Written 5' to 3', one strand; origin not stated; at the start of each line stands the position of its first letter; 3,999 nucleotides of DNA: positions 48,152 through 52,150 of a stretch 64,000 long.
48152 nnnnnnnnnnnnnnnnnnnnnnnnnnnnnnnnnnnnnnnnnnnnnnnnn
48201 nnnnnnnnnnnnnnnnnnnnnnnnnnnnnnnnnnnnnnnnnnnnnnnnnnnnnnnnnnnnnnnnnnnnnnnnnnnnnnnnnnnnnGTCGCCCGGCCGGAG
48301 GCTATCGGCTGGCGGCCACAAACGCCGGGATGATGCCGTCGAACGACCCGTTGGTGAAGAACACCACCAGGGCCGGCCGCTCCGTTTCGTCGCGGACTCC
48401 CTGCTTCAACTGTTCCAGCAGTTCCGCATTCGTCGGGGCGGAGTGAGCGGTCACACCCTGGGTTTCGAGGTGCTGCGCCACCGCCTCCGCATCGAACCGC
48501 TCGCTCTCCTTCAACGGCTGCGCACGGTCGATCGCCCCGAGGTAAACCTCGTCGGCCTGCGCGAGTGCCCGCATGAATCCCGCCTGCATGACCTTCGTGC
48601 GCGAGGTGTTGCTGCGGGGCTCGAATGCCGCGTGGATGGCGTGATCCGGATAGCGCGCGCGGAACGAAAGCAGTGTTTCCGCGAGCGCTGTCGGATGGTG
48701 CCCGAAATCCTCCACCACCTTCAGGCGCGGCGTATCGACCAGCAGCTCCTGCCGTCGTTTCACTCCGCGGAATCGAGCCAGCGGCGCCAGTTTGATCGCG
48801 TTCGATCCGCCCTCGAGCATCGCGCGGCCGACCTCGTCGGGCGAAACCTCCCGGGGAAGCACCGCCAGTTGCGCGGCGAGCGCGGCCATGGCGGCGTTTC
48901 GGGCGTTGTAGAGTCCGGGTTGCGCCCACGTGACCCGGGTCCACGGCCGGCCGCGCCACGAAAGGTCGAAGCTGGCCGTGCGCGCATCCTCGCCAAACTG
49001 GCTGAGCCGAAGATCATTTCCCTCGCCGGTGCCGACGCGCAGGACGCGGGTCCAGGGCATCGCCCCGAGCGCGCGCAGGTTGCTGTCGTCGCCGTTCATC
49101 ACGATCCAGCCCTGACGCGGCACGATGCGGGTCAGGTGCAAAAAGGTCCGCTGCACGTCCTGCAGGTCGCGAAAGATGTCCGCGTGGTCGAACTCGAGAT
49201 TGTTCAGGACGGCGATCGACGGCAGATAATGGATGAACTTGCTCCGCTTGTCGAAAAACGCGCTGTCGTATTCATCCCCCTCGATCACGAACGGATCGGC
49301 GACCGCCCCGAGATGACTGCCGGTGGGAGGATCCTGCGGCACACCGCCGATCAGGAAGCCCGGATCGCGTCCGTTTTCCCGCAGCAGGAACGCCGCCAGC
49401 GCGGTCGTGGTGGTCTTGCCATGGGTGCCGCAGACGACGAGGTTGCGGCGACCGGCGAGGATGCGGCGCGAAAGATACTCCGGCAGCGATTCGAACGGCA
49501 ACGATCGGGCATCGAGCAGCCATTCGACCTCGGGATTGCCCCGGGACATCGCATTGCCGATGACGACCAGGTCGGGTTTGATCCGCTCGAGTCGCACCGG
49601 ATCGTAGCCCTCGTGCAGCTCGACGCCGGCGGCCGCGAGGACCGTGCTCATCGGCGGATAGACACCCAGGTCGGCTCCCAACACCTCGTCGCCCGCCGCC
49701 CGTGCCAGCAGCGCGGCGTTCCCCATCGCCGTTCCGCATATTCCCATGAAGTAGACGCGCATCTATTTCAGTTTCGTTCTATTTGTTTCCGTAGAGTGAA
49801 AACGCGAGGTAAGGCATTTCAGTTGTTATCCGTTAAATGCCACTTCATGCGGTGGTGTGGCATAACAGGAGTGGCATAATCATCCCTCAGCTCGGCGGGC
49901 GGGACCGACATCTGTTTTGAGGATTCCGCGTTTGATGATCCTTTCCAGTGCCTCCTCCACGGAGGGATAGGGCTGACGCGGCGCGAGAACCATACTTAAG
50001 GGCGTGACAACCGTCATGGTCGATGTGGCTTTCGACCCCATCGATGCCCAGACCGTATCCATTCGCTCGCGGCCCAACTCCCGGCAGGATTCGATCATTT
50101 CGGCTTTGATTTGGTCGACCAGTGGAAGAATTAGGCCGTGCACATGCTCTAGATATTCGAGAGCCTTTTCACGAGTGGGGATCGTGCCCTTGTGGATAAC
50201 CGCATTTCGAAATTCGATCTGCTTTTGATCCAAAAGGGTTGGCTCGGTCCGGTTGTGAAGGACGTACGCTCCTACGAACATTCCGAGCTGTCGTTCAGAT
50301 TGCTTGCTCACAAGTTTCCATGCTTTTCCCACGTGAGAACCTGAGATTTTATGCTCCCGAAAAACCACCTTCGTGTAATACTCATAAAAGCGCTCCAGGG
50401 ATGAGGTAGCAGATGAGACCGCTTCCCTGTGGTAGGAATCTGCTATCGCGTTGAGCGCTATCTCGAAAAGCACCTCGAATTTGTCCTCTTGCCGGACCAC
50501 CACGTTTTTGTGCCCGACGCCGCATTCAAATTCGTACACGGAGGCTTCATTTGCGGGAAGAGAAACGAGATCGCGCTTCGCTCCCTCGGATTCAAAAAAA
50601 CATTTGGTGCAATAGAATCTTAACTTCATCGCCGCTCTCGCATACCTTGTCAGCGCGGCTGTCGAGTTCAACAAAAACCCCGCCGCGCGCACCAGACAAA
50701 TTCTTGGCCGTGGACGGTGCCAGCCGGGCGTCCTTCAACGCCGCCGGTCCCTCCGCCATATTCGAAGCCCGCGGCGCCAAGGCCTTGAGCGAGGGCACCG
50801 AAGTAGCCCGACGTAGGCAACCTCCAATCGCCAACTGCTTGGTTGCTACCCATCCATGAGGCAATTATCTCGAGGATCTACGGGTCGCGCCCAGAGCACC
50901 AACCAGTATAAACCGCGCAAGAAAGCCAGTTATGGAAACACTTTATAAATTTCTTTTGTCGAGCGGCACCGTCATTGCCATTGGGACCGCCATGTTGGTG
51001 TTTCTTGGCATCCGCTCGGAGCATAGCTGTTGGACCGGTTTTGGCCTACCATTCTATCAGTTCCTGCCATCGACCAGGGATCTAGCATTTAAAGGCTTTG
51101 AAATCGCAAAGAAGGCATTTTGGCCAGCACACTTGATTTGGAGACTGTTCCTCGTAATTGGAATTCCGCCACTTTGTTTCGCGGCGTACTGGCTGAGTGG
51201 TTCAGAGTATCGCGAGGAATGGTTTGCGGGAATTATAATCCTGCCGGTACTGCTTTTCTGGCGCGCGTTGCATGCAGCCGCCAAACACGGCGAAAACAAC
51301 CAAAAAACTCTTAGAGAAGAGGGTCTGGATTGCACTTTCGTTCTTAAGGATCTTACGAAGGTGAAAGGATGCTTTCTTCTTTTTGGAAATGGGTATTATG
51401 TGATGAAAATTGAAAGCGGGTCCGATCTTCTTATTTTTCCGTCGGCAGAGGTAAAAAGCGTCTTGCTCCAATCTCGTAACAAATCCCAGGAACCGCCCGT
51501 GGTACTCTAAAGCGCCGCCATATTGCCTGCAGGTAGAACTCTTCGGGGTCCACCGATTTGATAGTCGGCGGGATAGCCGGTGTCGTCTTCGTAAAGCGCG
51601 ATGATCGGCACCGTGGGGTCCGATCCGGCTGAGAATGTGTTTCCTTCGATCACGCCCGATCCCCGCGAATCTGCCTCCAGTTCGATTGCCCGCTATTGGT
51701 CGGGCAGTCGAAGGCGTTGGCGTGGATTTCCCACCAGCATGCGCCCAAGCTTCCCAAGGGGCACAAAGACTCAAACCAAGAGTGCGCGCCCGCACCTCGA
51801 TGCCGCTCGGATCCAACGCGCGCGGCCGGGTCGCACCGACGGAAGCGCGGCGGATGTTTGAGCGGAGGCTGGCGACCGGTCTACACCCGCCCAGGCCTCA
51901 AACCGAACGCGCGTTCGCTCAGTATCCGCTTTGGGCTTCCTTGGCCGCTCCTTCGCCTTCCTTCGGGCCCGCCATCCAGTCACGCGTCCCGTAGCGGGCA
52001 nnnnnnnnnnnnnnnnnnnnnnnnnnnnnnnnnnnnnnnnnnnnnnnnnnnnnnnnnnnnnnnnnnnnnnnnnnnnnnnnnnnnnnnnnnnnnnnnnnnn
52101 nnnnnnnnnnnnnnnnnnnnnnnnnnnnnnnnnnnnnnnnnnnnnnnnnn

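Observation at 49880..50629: Zn-ribbon + HEPN-like (RNAVIH) protein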

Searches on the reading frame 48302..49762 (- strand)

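Call 5: search_protein_families(library=pfam, proteins=[P0001], max_evalue=10)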
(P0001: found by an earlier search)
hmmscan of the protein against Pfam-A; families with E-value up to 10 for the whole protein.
P0001 (249 aa): 1 family
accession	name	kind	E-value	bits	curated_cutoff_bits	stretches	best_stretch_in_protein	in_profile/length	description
PF16485.10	PLN_propep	-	0.079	13.2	28.1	1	151-168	19-36/43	Protealysin propeptide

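Call 6: search_protein_families(library=padloc, proteins=[P0001], max_evalue=10)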
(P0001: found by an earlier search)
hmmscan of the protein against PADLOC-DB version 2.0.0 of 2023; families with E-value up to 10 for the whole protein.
P0001 (249 aa): 0 families

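Call 7: search_protein_families(library=ncbifam, proteins=[P0001], max_evalue=10)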
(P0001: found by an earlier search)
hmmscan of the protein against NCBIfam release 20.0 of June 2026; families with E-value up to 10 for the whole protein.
P0001 (249 aa): 1 family
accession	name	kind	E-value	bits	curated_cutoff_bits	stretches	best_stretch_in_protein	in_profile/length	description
TIGR04169.1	perox_w_seleSAM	hypoth_equivalog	0.0063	16.6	120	1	133-170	22-59/109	arsenosugar biosynthesis-associated peroxidase-like protein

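Call 23: search_protein_families(library=phrogs, proteins=[P0001, P0017, P0045], max_evalue=0.1)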
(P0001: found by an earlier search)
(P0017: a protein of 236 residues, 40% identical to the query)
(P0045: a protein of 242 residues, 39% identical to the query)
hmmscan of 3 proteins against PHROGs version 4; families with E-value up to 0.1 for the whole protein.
P0001 (249 aa): 1 family
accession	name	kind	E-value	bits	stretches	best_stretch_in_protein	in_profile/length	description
phrog_19381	-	unknown function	8.7e-57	193.6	1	1-186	1-186/264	-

P0017 (236 aa): 1 family
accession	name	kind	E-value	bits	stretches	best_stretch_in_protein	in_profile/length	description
phrog_19381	-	unknown function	2.1e-70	238.2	1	1-236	1-236/264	-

P0045 (242 aa): 1 family
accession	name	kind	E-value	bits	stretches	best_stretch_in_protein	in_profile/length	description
phrog_19381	-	unknown function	7.3e-73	246.3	1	1-235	1-236/264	-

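Call 49: search_protein_families(library=padloc, proteins=[P0017, P0045, P0024, P0003], max_evalue=1)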
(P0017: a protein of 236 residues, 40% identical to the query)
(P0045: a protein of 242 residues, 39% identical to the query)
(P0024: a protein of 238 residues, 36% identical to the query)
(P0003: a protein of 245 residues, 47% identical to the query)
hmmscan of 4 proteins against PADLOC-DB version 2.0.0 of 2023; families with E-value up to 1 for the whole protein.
P0017 (236 aa): 0 families

P0045 (242 aa): 2 families
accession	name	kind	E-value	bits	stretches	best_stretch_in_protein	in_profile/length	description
PDLC01129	Unk_05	-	0.0088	14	1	77-139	112-173/195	Membrane protein (1TM at N-terminus) fused to unknown domain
PDLC01031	Csx1/Csm6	-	0.031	11.7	1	49-173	220-342/357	CARF+HEPN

P0024 (238 aa): 1 family
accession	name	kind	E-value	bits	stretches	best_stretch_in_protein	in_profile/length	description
PDLC01467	Cas13a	-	0.025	13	1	73-152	30-105/139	CAS-VI-A; effector__SPE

P0003 (245 aa): 0 families

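Call 83: search_protein_families(library=pfam, proteins=[L029:2817-3821:-, L084:2884-3849:-, L058:2532-3368:-], max_evalue=0.001)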
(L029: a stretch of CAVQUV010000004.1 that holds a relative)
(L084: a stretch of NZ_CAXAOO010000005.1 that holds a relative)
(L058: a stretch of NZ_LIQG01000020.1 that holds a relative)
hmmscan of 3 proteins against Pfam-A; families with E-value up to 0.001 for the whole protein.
L029:2817-3821:- (334 aa): 2 families
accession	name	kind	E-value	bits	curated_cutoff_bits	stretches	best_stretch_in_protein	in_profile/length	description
PF00589.27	Phage_integrase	-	5.4e-36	124.4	27.1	1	121-321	2-169/172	Phage integrase family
PF13495.12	Phage_int_SAM_4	-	1.4e-33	115.6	27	1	21-104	1-84/85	Phage integrase, N-terminal SAM-like domain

L084:2884-3849:- (321 aa): 2 families
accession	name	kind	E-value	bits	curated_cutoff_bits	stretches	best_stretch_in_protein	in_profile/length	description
PF00589.27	Phage_integrase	-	8.8e-36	123.7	27.1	1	110-307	5-169/172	Phage integrase family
PF13495.12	Phage_int_SAM_4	-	3.1e-32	111.3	27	1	7-90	1-84/85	Phage integrase, N-terminal SAM-like domain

L058:2532-3368:- (278 aa): 3 families
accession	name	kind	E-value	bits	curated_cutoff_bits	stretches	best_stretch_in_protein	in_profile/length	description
PF00589.27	Phage_integrase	-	7.5e-38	130.4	27.1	1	106-265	3-170/172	Phage integrase family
PF13495.12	Phage_int_SAM_4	-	2.9e-09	37.7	27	1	8-88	4-83/85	Phage integrase, N-terminal SAM-like domain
PF02899.23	Phage_int_SAM_1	-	4.5e-06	27.3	22.3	1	10-83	6-79/83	Phage integrase, N-terminal SAM-like domain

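Call 84: search_protein_families(library=ncbifam, proteins=[L029:2817-3821:-, L084:2884-3849:-], max_evalue=0.001)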
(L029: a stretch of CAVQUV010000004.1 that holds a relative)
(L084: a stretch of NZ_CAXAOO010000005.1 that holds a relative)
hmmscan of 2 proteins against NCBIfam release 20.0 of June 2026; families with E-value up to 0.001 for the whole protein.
L029:2817-3821:- (334 aa): 10 families
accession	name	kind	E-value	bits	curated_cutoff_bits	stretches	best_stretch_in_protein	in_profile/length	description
TIGR02249.1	integrase_gron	subfamily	3.3e-145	483.3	265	1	21-334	1-314/315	integron integrase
NF011946.0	PRK15417.1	equivalog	1.8e-114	382.4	435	1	20-333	15-328/337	integron integrase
NF040815.2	recomb_XerA_Arch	equivalog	1.1e-51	176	220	2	27-199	5-174/263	site-specific tyrosine recombinase/integron integrase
NF001399.0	PRK00283.1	subfamily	2e-45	155.3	279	1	32-322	20-285/300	tyrosine recombinase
TIGR02225.1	recomb_XerD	equivalog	2.5e-45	155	329.6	2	263-322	217-276/290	site-specific tyrosine recombinase XerD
TIGR02224.1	recomb_XerC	equivalog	4e-41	141.3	335.15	2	257-320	214-277/295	tyrosine recombinase XerC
NF002331.0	PRK01287.1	subfamily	1.1e-29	103.5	371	2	265-320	256-312/365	site-specific tyrosine recombinase XerC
NF003462.0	PRK05084.1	equivalog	6.2e-16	58.1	267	1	276-329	300-353/360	tyrosine recombinase XerS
NF007371.0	PRK09871.1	subfamily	1.5e-09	37.7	222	1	256-319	110-173/198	tyrosine-type DNA invertase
NF007370.0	PRK09870.1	subfamily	4e-09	36.4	221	1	265-319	124-178/200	tyrosine-type DNA invertase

L084:2884-3849:- (321 aa): 11 families
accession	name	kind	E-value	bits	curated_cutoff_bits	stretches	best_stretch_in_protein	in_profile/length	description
TIGR02249.1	integrase_gron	subfamily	9.4e-149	495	265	1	7-321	1-315/315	integron integrase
NF011946.0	PRK15417.1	equivalog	1.2e-114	383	435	1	6-320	15-329/337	integron integrase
NF040815.2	recomb_XerA_Arch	equivalog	3.3e-51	174.4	220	2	14-194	6-182/263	site-specific tyrosine recombinase/integron integrase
TIGR02224.1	recomb_XerC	equivalog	8.9e-42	143.5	335.15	2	241-306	212-277/295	tyrosine recombinase XerC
NF001399.0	PRK00283.1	subfamily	7.6e-40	137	279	1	28-308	30-285/300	tyrosine recombinase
TIGR02225.1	recomb_XerD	equivalog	4.3e-39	134.6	329.6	2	239-308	207-276/290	site-specific tyrosine recombinase XerD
NF002331.0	PRK01287.1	subfamily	8.2e-30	104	371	2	243-306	248-312/365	site-specific tyrosine recombinase XerC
NF003462.0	PRK05084.1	equivalog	1.7e-17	63.2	267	2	263-309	301-347/360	tyrosine recombinase XerS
NF007371.0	PRK09871.1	subfamily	1.5e-10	41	222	1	238-305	106-173/198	tyrosine-type DNA invertase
NF007370.0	PRK09870.1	subfamily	1.6e-09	37.7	221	1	251-305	124-178/200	tyrosine-type DNA invertase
NF040693.1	recomb_GmtY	equivalog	8e-06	25.3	340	1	247-305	369-431/441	gamma-mobile-trio recombinase GmtY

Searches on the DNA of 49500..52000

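Call 70: search_rna_families(source=window, start=49500, end=52000, threshold=evalue, max_evalue=1)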
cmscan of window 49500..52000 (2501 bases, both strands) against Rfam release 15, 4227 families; matches with E-value up to 1: 0.
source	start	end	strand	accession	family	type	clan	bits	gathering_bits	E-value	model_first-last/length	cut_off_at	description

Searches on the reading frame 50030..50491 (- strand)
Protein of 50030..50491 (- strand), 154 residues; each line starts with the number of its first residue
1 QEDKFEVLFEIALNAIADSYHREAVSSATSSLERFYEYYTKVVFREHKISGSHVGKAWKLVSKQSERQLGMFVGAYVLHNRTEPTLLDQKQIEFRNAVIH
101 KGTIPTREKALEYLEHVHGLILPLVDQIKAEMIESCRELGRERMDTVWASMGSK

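Call 55: predict_structure(alignment_id=A3)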
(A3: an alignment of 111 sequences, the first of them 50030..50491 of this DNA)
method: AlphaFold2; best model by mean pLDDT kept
length: 154 residues; sequences in the alignment: 111
mean_pLDDT: 96.8   pTM: 0.90
mean pLDDT of the five models: 96.8, 96.8, 96.6, 96.5, 96.2
residues with pLDDT >= 90: 149; 70-90: 4; 50-70: 1; < 50: 0
segments of 3 or more residues with pLDDT < 50: none
pLDDT, mean of each block of 10 residues (from residue 1): 91 98 98 98 98 96 97 98 98 98 98 99 98 97 93 86
secondary structure, 60 per line:
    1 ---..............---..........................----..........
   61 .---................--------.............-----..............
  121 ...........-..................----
elements in order: H4-17 H21-46 H51-61 H65-80 H89-101 H107-131 H133-150

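Call 57: fold_search(model_id=the predicted structure, library=pdb)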
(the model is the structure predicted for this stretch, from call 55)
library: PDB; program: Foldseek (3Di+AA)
matches with E <= 10: 269; with E <= 0.001: 0
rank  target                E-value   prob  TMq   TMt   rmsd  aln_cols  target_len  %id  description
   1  2q00_A                1.1e-01  1.00  0.51  0.63   4.4       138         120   13  Crystal structure of the P95883_SULSO protein from Sulfolobus solfataricus. NESG target SsR10. (released 2007-05-29)
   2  2q00_B                1.5e-01  1.00  0.58  0.70   4.0       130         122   15  Crystal structure of the P95883_SULSO protein from Sulfolobus solfataricus. NESG target SsR10. (released 2007-05-29)
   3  2hsb                  6.5e-01  0.96  0.47  0.56   4.5       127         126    9  Crystal structure of a hepn domain containing protein (af_0298) from archaeoglobus fulgidus at 1.95 A resolution (released 2006-08-15)
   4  4cgv_A                6.5e-01  0.18  0.21  0.26  18.3       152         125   13  First TPR of Spaghetti (RPAP3) bound to HSP90 peptide SRMEEVD (released 2014-05-14)
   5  4cgv_B                7.6e-01  0.16  0.20  0.25  17.8       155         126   13  First TPR of Spaghetti (RPAP3) bound to HSP90 peptide SRMEEVD (released 2014-05-14)
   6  4cgv_C                1.0e+00  0.13  0.21  0.25  17.6       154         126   12  First TPR of Spaghetti (RPAP3) bound to HSP90 peptide SRMEEVD (released 2014-05-14)
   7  4cgv_D                1.2e+00  0.13  0.20  0.25  17.2       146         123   12  First TPR of Spaghetti (RPAP3) bound to HSP90 peptide SRMEEVD (released 2014-05-14)
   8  5lyp                  1.2e+00  0.13  0.21  0.23  17.0       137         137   12  Crystal structure of the Tpr Domain of Sgt2. (released 2017-10-25)
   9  2hr2_B                1.2e+00  0.09  0.20  0.20  16.7       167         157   11  Crystal structure of a tpr-like protein (ct2138) from chlorobium tepidum tls at 2.54 A resolution (released 2006-09-19)
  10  6qzt_A                1.2e+00  0.11  0.19  0.08  13.6       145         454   11  Crystal structure of Csx1 from Sulfolobus islandicus orthorhombic form (released 2019-10-02)
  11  2hr2_A                1.3e+00  0.09  0.20  0.20  16.7       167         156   11  Crystal structure of a tpr-like protein (ct2138) from chlorobium tepidum tls at 2.54 A resolution (released 2006-09-19)
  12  8ffv_D                1.3e+00  0.09  0.20  0.09  20.4       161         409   12  Cryo-EM structure of the GR-Hsp90-FKBP52 complex (released 2023-11-01)
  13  5lyn_A                1.4e+00  0.12  0.21  0.24  16.5       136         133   12  Structure of the Tpr Domain of Sgt2 in complex with yeast Ssa1 peptide fragment (released 2017-10-25)
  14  3jyy_A                1.5e+00  0.14  0.22  0.13  14.1       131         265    8  SeMet LinB complexed with PPi (released 2009-11-03)
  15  8e2i_E                1.5e+00  0.12  0.25  0.23  17.1       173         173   13  Cryo-EM structure of BIRC6/Smac (released 2023-02-15)
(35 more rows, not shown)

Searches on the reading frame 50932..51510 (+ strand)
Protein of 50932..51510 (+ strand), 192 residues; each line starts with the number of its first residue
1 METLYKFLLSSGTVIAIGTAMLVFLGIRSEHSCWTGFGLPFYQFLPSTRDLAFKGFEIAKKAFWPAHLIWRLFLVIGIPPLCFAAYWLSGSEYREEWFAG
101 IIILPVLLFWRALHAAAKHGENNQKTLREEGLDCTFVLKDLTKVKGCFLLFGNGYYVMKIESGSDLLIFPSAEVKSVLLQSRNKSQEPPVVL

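Call 5: search_protein_families(library=pfam, proteins=[window:50932-51510:+], max_evalue=10)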
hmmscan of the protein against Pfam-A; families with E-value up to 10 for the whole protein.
window:50932-51510:+ (192 aa): 0 families

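Call 6: search_protein_families(library=padloc, proteins=[window:50932-51510:+], max_evalue=10)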
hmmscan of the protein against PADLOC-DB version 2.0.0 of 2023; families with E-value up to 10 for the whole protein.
window:50932-51510:+ (192 aa): 0 families

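Call 7: search_protein_families(library=ncbifam, proteins=[window:50932-51510:+], max_evalue=10)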
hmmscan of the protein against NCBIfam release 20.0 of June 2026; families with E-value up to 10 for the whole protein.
window:50932-51510:+ (192 aa): 0 families

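Call 23: search_protein_families(library=phrogs, proteins=[window:50932-51510:+], max_evalue=0.1)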
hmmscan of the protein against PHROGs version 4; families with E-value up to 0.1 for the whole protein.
window:50932-51510:+ (192 aa): 0 families

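Call 72: find_homologous_proteins(query=window:50932-51510:+, max_evalue=0.001)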
Query window:50932-51510:+ (192 aa): 1 proteins with E <= 0.001 among 66 candidates.
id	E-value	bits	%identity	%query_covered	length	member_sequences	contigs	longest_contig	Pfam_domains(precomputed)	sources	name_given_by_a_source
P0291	2.3e-126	437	100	100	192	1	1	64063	-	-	-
